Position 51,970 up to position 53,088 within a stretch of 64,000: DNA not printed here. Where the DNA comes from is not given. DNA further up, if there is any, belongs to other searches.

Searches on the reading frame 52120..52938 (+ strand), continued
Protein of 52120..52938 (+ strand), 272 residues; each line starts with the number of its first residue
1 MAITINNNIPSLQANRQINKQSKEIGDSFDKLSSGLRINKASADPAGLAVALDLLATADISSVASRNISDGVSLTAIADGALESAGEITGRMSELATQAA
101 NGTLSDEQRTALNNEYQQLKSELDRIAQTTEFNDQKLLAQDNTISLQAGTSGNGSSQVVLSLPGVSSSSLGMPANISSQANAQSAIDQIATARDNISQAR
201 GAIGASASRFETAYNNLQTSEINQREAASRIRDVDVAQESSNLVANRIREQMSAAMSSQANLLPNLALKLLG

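Call 13: find_encoding_contigs(protein=P0072, flank=10000, max_places=3)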
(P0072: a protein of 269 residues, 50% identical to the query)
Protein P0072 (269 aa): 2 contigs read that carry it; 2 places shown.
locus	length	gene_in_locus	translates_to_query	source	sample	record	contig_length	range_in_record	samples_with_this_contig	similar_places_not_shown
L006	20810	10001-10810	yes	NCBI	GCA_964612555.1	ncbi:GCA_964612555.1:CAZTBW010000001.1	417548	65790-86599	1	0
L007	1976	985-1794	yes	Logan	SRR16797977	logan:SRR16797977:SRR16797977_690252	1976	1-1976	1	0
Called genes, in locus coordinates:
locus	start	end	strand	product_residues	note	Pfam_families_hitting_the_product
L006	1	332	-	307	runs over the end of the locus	-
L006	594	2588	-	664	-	PF03706:LPG_synthase_TM, PF26549:Tricorn_N (faint), PF07676:PD40 (faint)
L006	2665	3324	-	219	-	PF02397:Bac_transf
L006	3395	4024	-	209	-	-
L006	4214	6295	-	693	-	PF00669:Flagellin_N, PF07676:PD40 (faint), PF00700:Flagellin_C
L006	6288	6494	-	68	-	-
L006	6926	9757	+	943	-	PF02347:GDC-P, PF21478:GcvP2_C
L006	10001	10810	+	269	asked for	PF00669:Flagellin_N, PF00700:Flagellin_C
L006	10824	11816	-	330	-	PF01073:3Beta_HSD, PF01370:Epimerase, PF02719:Polysacc_synt_2, PF04321:RmlD_sub_bind, PF16363:GDP_Man_Dehyd, PF07993:NAD_binding_4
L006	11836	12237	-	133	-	-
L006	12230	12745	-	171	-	-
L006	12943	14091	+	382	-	PF04551:GcpE, PF26540:GcpE_C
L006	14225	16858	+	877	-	-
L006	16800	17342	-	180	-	PF10263:SprT-like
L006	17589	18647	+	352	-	-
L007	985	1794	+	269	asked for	PF00669:Flagellin_N, PF00700:Flagellin_C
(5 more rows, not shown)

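Call 14: find_related_loci(query=window:52120-52938:+, collection=genome_contigs, flank=10000)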
Query window:52120-52938:+ (272 aa) in genome_contigs; peptide patterns used: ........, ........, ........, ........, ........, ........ (x = any residue, [..] = any of these).
599 stretches matched a pattern (row limit reached: there are more); 15 encode a relative of the query (tblastn E <= 1e-3); 15 distinct loci.
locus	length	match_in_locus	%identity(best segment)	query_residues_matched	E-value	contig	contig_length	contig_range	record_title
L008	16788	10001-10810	50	1-271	3e-64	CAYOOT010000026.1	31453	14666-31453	MAG TPA_asm: uncultured Bdellovibrionales bacterium isolate SRP150892_co2_493 genome assembly, contig: NODE_1836_length_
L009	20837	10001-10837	44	1-271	8e-56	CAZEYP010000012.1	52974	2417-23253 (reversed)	MAG TPA_asm: uncultured Nitrospirota bacterium isolate binchicken_co172_141 genome assembly, contig: NODE_346_length_529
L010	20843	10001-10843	41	3-271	4e-55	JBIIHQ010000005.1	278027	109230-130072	MAG: Bdellovibrionota bacterium isolate ME2001-08-13pf_3300042453_group1_bin131 Rohwer_bin1193_scaffold_13_c1, whole gen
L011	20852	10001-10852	41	3-272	3e-53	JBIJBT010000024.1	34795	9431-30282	MAG: Bdellovibrionota bacterium isolate ME2006-08-10D11_3300044971_group2_bin236 Rohwer_bin1194_scaffold_566_c1, whole g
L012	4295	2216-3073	41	1-271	6e-52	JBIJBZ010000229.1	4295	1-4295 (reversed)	MAG: Bdellovibrionota bacterium isolate ME2006-08-10D11_3300044971_group2_bin88 Rohwer_bin1171_scaffold_32037_c1, whole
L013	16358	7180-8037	41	1-271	1e-51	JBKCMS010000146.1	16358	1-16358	MAG: Pseudomonadota bacterium isolate samp_506_metabat2_168 samp_506_1754990, whole genome shotgun sequence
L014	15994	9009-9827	38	1-271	6e-44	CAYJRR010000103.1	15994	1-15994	MAG TPA_asm: uncultured bacterium isolate ERP125453_co1_442 genome assembly, contig: NODE_3775_length_15994_cov_6.886066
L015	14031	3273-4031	36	1-248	9e-33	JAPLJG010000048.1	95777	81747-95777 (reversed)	MAG: Deltaproteobacteria bacterium isolate LacPavin_0419_WC90_MAG_56_10 LacPavin_0419_WC90_scaffold_68976, whole genome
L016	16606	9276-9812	44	3-181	6e-32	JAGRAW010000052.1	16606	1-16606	MAG: Bdellovibrionales bacterium isolate HKST-UBA28 NODE_52_length_16606_cov_2.945671, whole genome shotgun sequence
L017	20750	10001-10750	35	1-243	4e-29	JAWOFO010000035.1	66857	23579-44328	MAG: Desulfobia sp. isolate BLK6-1.bin.47 k191_1972270, whole genome shotgun sequence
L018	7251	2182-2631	47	1-152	1e-24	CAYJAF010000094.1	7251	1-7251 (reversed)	MAG TPA_asm: uncultured Thermodesulfobacteriota bacterium isolate ERP123703_co1_224 genome assembly, contig: NODE_10830_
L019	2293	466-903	41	5-150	3e-24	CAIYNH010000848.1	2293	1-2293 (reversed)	MAG: uncultured beta proteobacterium isolate Ja_bin-4054 genome assembly, contig: bin-4054:0848/1015, whole genome shotg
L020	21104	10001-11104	38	3-271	6e-23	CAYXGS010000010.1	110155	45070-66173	MAG TPA_asm: uncultured Gemmatimonas sp. isolate SRP292972_co2_99 genome assembly, contig: NODE_137_length_110155_cov_26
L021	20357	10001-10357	32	20-138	6e-9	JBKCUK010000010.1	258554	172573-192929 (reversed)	MAG: Holosporales bacterium isolate samp_2047_metabat2_761 samp_2047_2904523, whole genome shotgun sequence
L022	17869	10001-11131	39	1-271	7e-25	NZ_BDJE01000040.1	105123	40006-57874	Nocardioides sp. PD653-B2, whole genome shotgun sequence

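Call 27: search_protein_families(library=ncbifam, proteins=[L003:14829-15665:+, L002:11800-12603:-, L003:15820-16668:+, L003:16673-17011:+, L005:18888-20321:+, L005:10819-11019:-, L001:11332-11787:-], max_evalue=0.001)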
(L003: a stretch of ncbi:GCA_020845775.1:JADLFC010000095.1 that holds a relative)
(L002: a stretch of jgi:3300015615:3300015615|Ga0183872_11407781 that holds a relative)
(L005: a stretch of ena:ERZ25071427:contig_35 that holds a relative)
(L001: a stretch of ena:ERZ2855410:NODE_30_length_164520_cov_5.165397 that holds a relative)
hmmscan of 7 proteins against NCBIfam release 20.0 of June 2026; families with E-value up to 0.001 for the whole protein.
L003:14829-15665:+ (278 aa): 16 families
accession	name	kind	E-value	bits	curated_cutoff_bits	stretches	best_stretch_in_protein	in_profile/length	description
TIGR02937.1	sigma70-ECF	superfamily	2.1e-10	40.4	42.9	1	38-220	4-162/165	sigma-70 family RNA polymerase sigma factor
TIGR02980.1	SigBFG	subfamily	6.3e-10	39.1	234.35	1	165-220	168-223/227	SigB/SigF/SigG family RNA polymerase sigma factor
NF005809.0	PRK07670.1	equivalog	5.9e-06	26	326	1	153-226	180-253/255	FliA/WhiG family RNA polymerase sigma factor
TIGR02885.1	spore_sigF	equivalog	7.2e-06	26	321.45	1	166-220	175-228/231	RNA polymerase sporulation sigma factor SigF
TIGR02479.1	FliA_WhiG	subfamily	9.8e-06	25.5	189.6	0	152-223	152-223/224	FliA/WhiG family RNA polymerase sigma factor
TIGR02984.1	Sig-70_plancto1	subfamily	1.1e-05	25.1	183.75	0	155-223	120-188/189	RNA polymerase sigma-70 factor, Planctomycetaceae-specific subfamily 1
NF004471.0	PRK05803.1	subfamily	2.9e-05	23.4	252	1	171-226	172-231/235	RNA polymerase sporulation sigma factor SigK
NF004052.0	PRK05572.1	subfamily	8.8e-05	22.1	311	1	170-224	197-251/252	SigF/SigG family RNA polymerase sporulation sigma factor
TIGR01637.1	phage_arpU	subfamily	9e-05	22.7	43.1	1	173-226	78-133/136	ArpU family phage packaging/lysis transcriptional regulator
NF005413.0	PRK06986.1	subfamily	0.0002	21.3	201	0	161-225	174-238/241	RNA polymerase sigma factor FliA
TIGR02394.1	rpoS_proteo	equivalog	0.00039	20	378.7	0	152-229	199-280/285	RNA polymerase sigma factor RpoS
NF005514.0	PRK07122.1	subfamily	0.00053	19.2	372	0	164-220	204-260/264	RNA polymerase sigma factor SigF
NF005644.0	PRK07408.1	subfamily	0.00062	19.5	261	0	163-226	194-256/258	RNA polymerase sigma factor SigF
NF009185.0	PRK12533.1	equivalog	0.0008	19.1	248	0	152-239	122-209/231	RNA polymerase sigma factor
TIGR02997.1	Sig70-cyanoRpoD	subfamily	0.00083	18.7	384.5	0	152-219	226-297/298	RNA polymerase sigma factor, RpoD/SigA family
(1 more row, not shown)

L002:11800-12603:- (267 aa): 28 families (the best 25 are shown)
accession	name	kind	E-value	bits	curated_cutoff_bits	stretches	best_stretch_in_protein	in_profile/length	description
TIGR02937.1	sigma70-ECF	superfamily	9.1e-17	61.2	42.9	1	24-209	3-163/165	sigma-70 family RNA polymerase sigma factor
TIGR02980.1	SigBFG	subfamily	8.6e-14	51.8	234.35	1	151-210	166-225/227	SigB/SigF/SigG family RNA polymerase sigma factor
TIGR02479.1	FliA_WhiG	subfamily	2.6e-10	40.4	189.6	1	138-209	150-221/224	FliA/WhiG family RNA polymerase sigma factor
NF005809.0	PRK07670.1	equivalog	2.1e-09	37.3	326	1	140-213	179-252/255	FliA/WhiG family RNA polymerase sigma factor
TIGR02941.1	Sigma_B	equivalog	4.2e-09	36.2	315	1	161-211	203-253/255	RNA polymerase sigma factor SigB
NF005413.0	PRK06986.1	subfamily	4.5e-09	36.5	201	1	138-212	163-237/241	RNA polymerase sigma factor FliA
TIGR02984.1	Sig-70_plancto1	subfamily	5.9e-09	35.8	183.75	1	19-211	4-188/189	RNA polymerase sigma-70 factor, Planctomycetaceae-specific subfamily 1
NF005644.0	PRK07408.1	subfamily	1.7e-07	31.2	261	1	142-212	184-254/258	RNA polymerase sigma factor SigF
TIGR02885.1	spore_sigF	equivalog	2.3e-07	30.9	321.45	1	157-209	177-229/231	RNA polymerase sporulation sigma factor SigF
NF005514.0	PRK07122.1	subfamily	3.9e-07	29.5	372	1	152-209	204-261/264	RNA polymerase sigma factor SigF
TIGR02392.1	rpoH_proteo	equivalog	4.7e-07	29.7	323.1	1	149-212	204-269/270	RNA polymerase sigma factor RpoH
NF004052.0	PRK05572.1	subfamily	5.5e-07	29.4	311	1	157-212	196-251/252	SigF/SigG family RNA polymerase sporulation sigma factor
NF004471.0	PRK05803.1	subfamily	3e-06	26.6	252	1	153-211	166-228/235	RNA polymerase sporulation sigma factor SigK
NF005248.0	PRK06759.1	equivalog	3.5e-06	26.8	133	0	142-211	85-154/156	RNA polymerase factor sigma-70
TIGR02952.1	Sig70_famx2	equivalog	8.4e-06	25.8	206.45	1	140-209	98-168/170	ECF subfamily RNA polymerase sigma factor, BldN family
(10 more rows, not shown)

L003:15820-16668:+ (282 aa): 2 families
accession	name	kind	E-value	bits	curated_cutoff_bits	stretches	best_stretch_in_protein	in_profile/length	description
TIGR02937.1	sigma70-ECF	superfamily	1.2e-08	34.7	42.9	1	18-220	3-158/165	sigma-70 family RNA polymerase sigma factor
TIGR02479.1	FliA_WhiG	subfamily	1.2e-05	25.2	189.6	1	32-114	12-95/224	FliA/WhiG family RNA polymerase sigma factor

L003:16673-17011:+ (112 aa): 0 families

L005:18888-20321:+ (477 aa): 95 families (the best 25 are shown)
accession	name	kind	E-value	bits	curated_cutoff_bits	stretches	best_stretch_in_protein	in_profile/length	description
NF053854.1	RespRegPhoBBctds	equivalog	4.7e-25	88.3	270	1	348-470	1-122/225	two-component system response regulator PhoB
TIGR02154.1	PhoB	equivalog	1.7e-24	86.4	296.2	1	347-472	4-129/226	phosphate regulon transcriptional regulator PhoB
NF045944.1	ResRegRpaBCyano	equivalog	3.3e-24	85.5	330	1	349-469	1-118/229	response regulator transcription factor RpaB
NF040689.1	MtrAB_MtrA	equivalog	9.5e-23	80.7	300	1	348-469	1-119/219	MtrAB system response regulator MtrA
NF041733.1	resp_reg_CseB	equivalog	2e-22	79.7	350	1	347-470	2-122/228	two-component system response regulator CseB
NF007135.0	PRK09581.1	equivalog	2.4e-22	79.4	474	1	347-463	4-120/457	PleD family two-component system response regulator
NF040534.1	resp_reg_YycF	equivalog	4.7e-22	78.4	340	1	347-469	2-121/231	response regulator YycF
NF033120.0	vanR_FM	exception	9.9e-22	77.7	460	1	346-468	4-123/231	vancomycin resistance response regulator transcription factor, VanR-F/VanR-M family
NF000402.1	vanR-B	exception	6.9e-20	71.4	480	1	346-467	3-121/219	vancomycin resistance response regulator transcription factor VanR-B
NF007005.1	PRK09468.1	equivalog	1.4e-19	70.5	331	1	347-470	5-126/237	osmolarity response regulator transcription factor OmpR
NF033117.2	vanR_ACDEGLN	exception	1.9e-19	70.2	350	1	348-468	1-118/226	VanR-ABDEGLN family response regulator transcription factor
NF008199.0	PRK10955.1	equivalog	2.7e-19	70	341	1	347-467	3-119/232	envelope stress response regulator transcription factor CpxR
NF012227.0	AdeR_RR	equivalog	3.7e-19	69.1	340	1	347-470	13-133/239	efflux system response regulator transcription factor AdeR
NF045991.1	RespRegCtrARhodob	equivalog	1.1e-18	67.9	350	1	347-475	2-127/224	response regulator transcription factor CtrA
NF008378.0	PRK11173.1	equivalog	6.7e-18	64.9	334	1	347-470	5-125/238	two-component system response regulator ArcA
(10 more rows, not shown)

L005:10819-11019:- (66 aa): 0 families

L001:11332-11787:- (151 aa): 18 families
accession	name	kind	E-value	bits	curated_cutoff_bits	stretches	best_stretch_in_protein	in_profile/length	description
TIGR02349.1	DnaJ_bact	equivalog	1e-11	44.9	377.2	1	85-142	2-54/354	molecular chaperone DnaJ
NF006948.0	PRK09430.1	equivalog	2.3e-11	43.8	162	1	71-143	188-262/267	co-chaperone DjlA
NF008035.0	PRK10767.1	subfamily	1e-09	37.9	338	1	84-145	5-61/374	molecular chaperone DnaJ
NF050028.1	CldAdptActJ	equivalog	3.2e-09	37.2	150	1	86-143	5-62/93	cold adaptation protein ActJcold adaptation protein ActJ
NF010892.0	PRK14299.1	equivalog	3.4e-08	33.1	392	1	83-141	4-56/291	chaperone protein DnaJ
NF010871.0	PRK14278.1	equivalog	3.8e-08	32.6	502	1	84-143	4-57/378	molecular chaperone DnaJ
NF010874.0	PRK14281.1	equivalog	1.2e-07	31.2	619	1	84-142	4-57/397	chaperone protein DnaJ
NF006502.0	PRK08937.3-2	equivalog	1.8e-07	30.9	259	1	86-145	206-265/275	adenylosuccinate lyase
NF010885.0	PRK14292.1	equivalog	1.8e-07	30.5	585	1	83-141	2-54/371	chaperone protein DnaJ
NF010894.0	PRK14301.1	equivalog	9.6e-07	28.1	548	1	84-142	5-58/373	chaperone protein DnaJ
NF037946.1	terminal_TopJ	equivalog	1e-06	27.6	300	1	84-141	6-57/810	terminal organelle assembly protein TopJ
NF006503.0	PRK08937.3-3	equivalog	3.5e-06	26.7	338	1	86-144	209-267/276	adenylosuccinate lyase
TIGR03835.1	termin_org_DnaJ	equivalog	7.4e-06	24.6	512.25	1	84-142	3-55/871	terminal organelle assembly protein TopJ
NF001420.0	PRK00294.1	equivalog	2e-05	24.8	169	1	98-144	21-67/173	co-chaperone HscB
NF003449.0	PRK05014.1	equivalog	8.3e-05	22.8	189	1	100-149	20-67/172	co-chaperone HscB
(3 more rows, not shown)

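Call 31: find_encoding_contigs(protein=P0033, flank=10000, max_places=2)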
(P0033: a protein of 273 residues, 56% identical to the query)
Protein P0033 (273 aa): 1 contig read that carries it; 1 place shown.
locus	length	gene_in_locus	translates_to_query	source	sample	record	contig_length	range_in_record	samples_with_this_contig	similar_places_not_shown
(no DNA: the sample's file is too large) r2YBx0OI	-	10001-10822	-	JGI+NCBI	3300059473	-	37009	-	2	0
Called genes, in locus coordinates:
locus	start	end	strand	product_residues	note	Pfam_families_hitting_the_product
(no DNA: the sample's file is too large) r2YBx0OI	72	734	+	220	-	PF13414:TPR_11, PF13424:TPR_12 (weak), PF13432:TPR_16, PF14559:TPR_19 (weak), PF13431:TPR_17 (weak), PF00515:TPR_1, PF07719:TPR_2, PF13181:TPR_8, +13 more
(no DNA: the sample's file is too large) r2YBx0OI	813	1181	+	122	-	PF00072:Response_reg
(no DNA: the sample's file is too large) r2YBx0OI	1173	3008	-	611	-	PF00072:Response_reg, PF13426:PAS_9 (weak), PF00512:HisKA, PF14501:HATPase_c_5 (faint), PF02518:HATPase_c, PF00072:Response_reg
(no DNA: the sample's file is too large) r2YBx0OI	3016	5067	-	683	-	PF01656:CbiA, PF13500:AAA_26, PF00202:Aminotran_3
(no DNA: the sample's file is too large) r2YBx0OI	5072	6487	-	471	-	PF12697:Abhydrolase_6 (weak), PF12146:Hydrolase_4 (weak), PF13489:Methyltransf_23, PF05175:MTS (weak), PF13847:Methyltransf_31, PF08241:Methyltransf_11, PF08242:Methyltransf_12, PF13649:Methyltransf_25, +1 more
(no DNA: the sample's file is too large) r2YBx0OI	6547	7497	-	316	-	PF12784:PDDEXK_2, PF09811:Yae1_N (weak)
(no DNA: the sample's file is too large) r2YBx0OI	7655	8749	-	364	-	PF00155:Aminotran_1_2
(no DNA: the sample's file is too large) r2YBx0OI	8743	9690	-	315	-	PF04055:Radical_SAM, PF06968:BATS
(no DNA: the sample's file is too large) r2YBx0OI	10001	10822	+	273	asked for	PF00669:Flagellin_N, PF00700:Flagellin_C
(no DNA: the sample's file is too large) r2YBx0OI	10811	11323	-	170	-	PF13581:HATPase_c_2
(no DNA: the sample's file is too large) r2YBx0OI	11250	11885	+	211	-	PF00293:NUDIX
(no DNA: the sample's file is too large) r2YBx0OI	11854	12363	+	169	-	-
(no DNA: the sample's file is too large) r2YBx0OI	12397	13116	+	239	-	PF00106:adh_short, PF08659:KR, PF13561:adh_short_C2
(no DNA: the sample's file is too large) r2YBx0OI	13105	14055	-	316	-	PF00072:Response_reg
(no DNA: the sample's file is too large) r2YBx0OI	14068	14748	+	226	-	PF02581:TMP-TENI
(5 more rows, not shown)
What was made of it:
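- On contig 37009 both outer flanks differ (bioB/bioF upstream, NUDIX downstream) but the pair persists (call 31).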

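Call 32: find_encoding_contigs(protein=P0057, flank=10000, max_places=2)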
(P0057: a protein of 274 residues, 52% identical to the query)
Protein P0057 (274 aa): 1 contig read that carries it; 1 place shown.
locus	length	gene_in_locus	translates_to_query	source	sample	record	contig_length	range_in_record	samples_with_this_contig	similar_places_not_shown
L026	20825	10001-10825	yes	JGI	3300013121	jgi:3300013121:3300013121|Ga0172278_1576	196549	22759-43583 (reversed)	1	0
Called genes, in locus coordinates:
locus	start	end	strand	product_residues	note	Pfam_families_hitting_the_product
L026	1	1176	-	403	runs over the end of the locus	-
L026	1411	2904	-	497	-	PF08668:HDOD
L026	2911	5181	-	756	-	PF00512:HisKA, PF02518:HATPase_c, PF00072:Response_reg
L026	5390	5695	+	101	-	PF13513:HEAT_EZ (faint), PF03130:HEAT_PBS (faint), PF02985:HEAT (faint), PF13646:HEAT_2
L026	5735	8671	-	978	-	PF18083:PutA_N, PF01619:Pro_dh, PF00171:Aldedh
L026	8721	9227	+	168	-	-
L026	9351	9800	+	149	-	PF14347:DUF4399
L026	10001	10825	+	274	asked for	PF00669:Flagellin_N, PF00700:Flagellin_C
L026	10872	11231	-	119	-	-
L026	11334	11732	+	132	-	PF16137:DUF4845 (weak)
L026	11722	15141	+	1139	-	PF07690:MFS_1, PF01553:Acyltransferase, PF00501:AMP-binding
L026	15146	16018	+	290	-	PF00781:DAGK_cat, PF19279:YegS_C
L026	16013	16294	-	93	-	-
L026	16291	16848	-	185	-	PF28549:NDPSase_N, PF00293:NUDIX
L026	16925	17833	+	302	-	PF00892:EamA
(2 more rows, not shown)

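Call 33: search_solved_structures(query=window:52120-52938:+, max_evalue=1e-10)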
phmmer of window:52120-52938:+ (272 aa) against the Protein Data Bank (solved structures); distinct sequences matched with E-value up to 1e-10: 64 (the best 60 are shown).
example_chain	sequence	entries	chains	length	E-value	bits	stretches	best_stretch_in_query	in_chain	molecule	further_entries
9au6_A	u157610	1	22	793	2.6e-42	148.4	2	1-148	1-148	Flagellin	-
8jmv_A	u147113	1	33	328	1.4e-40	142.7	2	4-174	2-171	Flagella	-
9lah_Ao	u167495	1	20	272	3.3e-37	131.7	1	1-271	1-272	Flagellin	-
6b5b_F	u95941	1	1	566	8.1e-37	130.4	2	1-216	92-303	Flagellin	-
9n8g_A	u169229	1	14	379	8.7e-37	130.3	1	1-170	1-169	Flagellin A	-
9oxk_A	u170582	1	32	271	1.6e-36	129.5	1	2-271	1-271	Flagellin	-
6t17_A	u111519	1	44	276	5.8e-34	121.1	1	5-271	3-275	Flagellin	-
10ll_A4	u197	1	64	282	5.9e-34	121.1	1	4-271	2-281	Flagellin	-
9hpz_A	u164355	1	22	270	7e-34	120.8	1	5-270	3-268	Flagellin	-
9oxj_A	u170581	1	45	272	2.5e-32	115.8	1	2-272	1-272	Flagellin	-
9lrz_A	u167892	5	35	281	4.6e-32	114.9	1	4-271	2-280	Flagellin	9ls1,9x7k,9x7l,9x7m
6jy0_A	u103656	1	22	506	1e-31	113.8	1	1-186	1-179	Flagellin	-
10lk_A4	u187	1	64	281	3.3e-31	112.1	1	4-271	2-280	Flagellin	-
10lm_A3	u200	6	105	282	4.4e-31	111.7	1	4-271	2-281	Flagellin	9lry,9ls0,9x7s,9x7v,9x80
9atl_A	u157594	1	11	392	4.9e-31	111.5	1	1-160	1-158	Flagellin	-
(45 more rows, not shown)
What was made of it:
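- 52120..52938 (+): fliC: a 272-aa flagellin with D0/D1 only. It aligns end to end with solved 271-272-aa filament flagellins (call 33).
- On Flagellin (FliC/Hag; Pfam PF00669 + PF00700): All PDB hits are flagellins (call 33).
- The protein aligns end to end with solved filament flagellins of 270-282 aa (call 33). The protein is closely similar to filament-forming flagellins of the same size (call 33). All PDB matches are flagellins (call 33).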
